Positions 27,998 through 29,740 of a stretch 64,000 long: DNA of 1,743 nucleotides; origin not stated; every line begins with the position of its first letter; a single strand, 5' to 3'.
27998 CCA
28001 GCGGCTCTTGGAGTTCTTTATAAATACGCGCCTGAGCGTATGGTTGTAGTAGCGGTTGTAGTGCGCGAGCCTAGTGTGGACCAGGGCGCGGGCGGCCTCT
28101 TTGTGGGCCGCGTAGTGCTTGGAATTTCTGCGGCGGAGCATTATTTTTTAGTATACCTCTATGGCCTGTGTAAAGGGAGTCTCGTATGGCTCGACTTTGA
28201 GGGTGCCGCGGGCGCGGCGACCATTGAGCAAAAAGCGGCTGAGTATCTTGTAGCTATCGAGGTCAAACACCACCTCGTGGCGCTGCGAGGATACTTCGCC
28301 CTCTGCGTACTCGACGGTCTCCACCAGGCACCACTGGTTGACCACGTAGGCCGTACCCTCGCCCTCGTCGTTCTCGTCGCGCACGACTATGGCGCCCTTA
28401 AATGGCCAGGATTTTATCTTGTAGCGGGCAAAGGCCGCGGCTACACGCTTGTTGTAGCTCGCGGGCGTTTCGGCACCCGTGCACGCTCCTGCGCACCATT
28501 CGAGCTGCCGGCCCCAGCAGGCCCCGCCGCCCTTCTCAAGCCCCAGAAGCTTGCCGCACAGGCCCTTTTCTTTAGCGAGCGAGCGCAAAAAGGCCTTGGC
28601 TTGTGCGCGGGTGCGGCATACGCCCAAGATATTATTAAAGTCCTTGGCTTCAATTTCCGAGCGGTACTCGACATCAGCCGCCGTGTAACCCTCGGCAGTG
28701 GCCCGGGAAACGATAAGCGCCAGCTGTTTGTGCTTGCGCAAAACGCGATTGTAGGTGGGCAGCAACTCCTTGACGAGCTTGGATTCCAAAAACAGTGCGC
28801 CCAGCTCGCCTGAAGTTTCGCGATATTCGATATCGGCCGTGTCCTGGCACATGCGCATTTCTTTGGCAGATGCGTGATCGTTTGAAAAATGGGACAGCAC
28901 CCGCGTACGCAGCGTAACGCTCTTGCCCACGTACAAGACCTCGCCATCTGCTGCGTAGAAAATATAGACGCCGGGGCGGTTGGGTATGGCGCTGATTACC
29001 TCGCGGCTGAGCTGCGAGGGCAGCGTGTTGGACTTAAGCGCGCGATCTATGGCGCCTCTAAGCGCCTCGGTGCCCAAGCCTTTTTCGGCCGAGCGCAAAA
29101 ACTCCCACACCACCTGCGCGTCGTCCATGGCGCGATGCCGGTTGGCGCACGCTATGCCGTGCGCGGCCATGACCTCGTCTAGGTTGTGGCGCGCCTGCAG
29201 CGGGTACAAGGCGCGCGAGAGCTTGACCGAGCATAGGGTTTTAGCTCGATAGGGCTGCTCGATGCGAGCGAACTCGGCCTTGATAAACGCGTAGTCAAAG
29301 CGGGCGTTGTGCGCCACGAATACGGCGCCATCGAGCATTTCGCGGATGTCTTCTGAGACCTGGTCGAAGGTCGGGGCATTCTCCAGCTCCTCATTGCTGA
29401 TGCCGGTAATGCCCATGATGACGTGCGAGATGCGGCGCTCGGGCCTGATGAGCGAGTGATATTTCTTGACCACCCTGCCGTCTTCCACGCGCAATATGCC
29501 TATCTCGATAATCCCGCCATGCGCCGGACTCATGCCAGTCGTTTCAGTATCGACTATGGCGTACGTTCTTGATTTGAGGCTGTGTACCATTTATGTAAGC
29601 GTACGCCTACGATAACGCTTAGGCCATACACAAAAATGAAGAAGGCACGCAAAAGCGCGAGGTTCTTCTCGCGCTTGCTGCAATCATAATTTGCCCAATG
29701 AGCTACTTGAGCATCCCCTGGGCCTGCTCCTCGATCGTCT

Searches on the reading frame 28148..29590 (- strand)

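Call 75: search_protein_families(library=pfam, proteins=[window:28148-29590:-], max_evalue=0.001)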
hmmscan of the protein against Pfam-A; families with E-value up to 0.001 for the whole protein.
window:28148-29590:- (480 aa): 5 families
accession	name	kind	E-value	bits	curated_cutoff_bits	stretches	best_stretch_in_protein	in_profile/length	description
PF00929.31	RNase_T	-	1.5e-33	117.1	24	1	12-161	2-160/164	Exonuclease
PF01541.30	GIY-YIG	-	3.4e-07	30.9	22.6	1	206-281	2-78/78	GIY-YIG catalytic domain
PF24348.1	DUF7508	-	8.7e-07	29.5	26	1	193-247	9-62/79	Domain of unknown function (DUF7508)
PF16473.11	Rv2179c-like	-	5e-06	26.8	27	1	11-160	3-168/177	3'-5' exoribonuclease Rv2179c-like domain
PF13482.12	RNase_H_2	-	3.1e-05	24.4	22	1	12-146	2-115/165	RNase_H superfamily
